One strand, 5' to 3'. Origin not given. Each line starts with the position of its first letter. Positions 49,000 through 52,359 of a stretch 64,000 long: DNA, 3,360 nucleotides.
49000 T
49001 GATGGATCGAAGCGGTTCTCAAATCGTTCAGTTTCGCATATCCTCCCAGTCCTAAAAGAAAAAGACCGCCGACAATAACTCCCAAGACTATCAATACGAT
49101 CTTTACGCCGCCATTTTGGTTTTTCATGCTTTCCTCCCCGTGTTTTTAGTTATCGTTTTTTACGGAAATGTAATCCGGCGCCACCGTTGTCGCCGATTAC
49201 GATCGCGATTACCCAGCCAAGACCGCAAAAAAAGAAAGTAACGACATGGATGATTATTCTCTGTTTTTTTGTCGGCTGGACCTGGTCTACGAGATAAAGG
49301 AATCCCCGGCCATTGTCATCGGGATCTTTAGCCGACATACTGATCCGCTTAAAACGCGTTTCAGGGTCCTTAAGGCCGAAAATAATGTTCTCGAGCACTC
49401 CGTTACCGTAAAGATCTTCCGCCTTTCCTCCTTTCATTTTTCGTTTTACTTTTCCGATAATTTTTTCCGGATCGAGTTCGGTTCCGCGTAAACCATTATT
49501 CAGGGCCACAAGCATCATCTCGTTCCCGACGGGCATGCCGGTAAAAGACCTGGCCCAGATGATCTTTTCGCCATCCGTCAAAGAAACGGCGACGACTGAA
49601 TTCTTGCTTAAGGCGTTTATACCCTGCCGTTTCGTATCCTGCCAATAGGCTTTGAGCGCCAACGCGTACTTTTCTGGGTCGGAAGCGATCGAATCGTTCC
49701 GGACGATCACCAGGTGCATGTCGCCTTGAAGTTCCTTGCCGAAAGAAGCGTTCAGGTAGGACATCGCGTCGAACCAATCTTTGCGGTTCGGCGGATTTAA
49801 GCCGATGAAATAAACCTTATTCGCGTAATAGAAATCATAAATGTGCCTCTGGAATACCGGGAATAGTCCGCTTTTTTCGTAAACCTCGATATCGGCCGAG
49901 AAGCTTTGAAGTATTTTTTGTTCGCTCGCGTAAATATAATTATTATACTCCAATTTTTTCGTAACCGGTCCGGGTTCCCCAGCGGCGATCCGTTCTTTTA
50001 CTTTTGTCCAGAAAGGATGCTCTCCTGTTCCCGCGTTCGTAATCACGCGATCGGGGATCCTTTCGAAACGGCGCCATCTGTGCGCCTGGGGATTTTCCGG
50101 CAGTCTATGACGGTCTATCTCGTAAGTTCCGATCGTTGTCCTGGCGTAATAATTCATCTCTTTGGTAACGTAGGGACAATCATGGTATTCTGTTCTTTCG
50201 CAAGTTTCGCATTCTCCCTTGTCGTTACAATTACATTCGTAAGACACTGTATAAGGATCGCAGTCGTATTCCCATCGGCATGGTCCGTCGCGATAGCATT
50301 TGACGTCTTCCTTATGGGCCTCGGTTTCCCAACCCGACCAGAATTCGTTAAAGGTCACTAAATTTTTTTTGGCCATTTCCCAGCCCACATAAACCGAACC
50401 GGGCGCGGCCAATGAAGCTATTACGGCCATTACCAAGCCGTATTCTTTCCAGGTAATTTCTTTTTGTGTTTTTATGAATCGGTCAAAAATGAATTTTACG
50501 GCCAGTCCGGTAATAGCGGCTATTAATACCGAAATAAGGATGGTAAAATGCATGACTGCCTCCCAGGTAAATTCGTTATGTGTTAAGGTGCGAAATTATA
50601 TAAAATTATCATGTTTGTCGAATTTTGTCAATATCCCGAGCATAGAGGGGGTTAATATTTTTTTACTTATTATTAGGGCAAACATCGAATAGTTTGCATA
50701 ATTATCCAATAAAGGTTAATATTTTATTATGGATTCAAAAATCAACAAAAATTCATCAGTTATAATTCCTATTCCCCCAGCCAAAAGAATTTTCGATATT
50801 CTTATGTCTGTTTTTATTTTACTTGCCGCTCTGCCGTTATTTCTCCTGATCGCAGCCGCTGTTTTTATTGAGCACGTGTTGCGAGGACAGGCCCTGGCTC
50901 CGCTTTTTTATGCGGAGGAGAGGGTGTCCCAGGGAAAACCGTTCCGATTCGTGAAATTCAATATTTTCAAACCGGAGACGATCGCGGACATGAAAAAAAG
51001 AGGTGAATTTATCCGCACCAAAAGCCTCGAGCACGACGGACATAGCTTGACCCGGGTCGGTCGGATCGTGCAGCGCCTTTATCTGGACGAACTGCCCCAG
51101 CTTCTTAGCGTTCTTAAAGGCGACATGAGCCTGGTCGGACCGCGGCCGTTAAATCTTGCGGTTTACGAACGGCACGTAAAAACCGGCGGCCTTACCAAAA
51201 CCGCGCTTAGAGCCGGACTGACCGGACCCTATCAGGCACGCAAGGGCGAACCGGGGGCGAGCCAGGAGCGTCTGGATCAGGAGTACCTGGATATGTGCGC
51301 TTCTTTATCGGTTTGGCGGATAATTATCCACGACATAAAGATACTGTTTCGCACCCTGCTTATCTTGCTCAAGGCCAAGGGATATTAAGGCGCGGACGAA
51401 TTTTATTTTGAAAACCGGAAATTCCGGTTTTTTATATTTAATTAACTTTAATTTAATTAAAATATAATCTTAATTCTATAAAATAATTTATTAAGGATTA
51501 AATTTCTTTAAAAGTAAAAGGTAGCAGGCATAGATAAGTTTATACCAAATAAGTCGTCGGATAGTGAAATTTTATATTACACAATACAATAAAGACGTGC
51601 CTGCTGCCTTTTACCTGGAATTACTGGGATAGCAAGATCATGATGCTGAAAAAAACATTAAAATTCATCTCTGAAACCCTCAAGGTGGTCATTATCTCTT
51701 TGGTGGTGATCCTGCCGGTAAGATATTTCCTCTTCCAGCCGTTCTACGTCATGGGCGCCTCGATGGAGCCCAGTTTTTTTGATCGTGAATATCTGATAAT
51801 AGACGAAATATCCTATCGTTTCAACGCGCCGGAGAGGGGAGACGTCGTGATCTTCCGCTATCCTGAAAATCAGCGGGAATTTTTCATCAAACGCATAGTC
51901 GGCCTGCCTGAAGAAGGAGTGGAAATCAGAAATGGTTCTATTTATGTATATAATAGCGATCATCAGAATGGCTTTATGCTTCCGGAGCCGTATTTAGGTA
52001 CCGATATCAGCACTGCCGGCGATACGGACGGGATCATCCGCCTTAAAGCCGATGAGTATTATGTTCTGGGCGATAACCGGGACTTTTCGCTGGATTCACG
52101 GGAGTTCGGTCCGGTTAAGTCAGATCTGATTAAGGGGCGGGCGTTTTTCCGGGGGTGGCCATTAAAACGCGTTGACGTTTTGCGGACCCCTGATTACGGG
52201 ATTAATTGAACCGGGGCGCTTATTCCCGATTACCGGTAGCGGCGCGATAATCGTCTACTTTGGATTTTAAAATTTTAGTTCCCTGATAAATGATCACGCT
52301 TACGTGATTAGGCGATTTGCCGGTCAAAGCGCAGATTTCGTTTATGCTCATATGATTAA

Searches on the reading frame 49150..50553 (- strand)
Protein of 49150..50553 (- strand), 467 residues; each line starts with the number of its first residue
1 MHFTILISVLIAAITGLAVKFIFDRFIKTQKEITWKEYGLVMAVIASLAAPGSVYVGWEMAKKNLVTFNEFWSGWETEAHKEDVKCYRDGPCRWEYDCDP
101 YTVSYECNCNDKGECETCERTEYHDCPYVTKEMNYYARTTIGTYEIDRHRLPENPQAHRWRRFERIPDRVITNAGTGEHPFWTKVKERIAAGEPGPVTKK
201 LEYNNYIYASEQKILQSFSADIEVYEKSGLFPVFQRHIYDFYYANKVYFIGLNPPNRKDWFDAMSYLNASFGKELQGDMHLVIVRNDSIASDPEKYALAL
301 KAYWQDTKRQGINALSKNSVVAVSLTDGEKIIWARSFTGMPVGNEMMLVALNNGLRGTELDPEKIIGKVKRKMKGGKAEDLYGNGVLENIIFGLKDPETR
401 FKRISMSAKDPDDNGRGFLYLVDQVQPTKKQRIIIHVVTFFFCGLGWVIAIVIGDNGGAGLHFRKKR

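Call 4: search_protein_families(library=pfam, proteins=[window:49150-50553:-], max_evalue=0.1)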
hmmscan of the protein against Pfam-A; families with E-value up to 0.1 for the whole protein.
window:49150-50553:- (467 aa): 1 family
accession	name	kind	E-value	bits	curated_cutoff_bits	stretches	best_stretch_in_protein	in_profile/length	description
PF03495.19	Binary_toxB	-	0.087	13.5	25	0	69-102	21-55/78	Clostridial binary toxin B/anthrax toxin PA Ca-binding domain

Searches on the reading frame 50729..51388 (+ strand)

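Call 4: search_protein_families(library=pfam, proteins=[window:50729-51388:+], max_evalue=0.1)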
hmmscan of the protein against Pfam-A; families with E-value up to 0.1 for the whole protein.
window:50729-51388:+ (219 aa): 1 family
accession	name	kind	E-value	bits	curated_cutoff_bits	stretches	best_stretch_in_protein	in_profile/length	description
PF02397.22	Bac_transf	-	1.2e-34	119.8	27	1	19-214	1-178/179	Bacterial sugar transferase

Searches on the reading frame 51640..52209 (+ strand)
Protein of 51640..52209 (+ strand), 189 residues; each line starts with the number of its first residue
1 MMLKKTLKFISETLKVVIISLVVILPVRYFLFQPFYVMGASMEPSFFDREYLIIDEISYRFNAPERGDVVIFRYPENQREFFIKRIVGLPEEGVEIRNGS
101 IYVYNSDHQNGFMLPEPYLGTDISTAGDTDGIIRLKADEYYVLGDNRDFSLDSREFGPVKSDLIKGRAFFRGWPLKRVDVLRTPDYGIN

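Call 4: search_protein_families(library=pfam, proteins=[window:51640-52209:+], max_evalue=0.1)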
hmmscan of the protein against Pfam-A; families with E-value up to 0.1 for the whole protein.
window:51640-52209:+ (189 aa): 2 families
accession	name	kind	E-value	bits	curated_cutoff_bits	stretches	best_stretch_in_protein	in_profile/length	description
PF10502.14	Peptidase_S26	-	1.1e-39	136.5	22.9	1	11-173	2-168/168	Signal peptidase, peptidase S26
PF00717.28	Peptidase_S24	-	1.9e-06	28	23.3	1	36-94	39-89/116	Peptidase S24-like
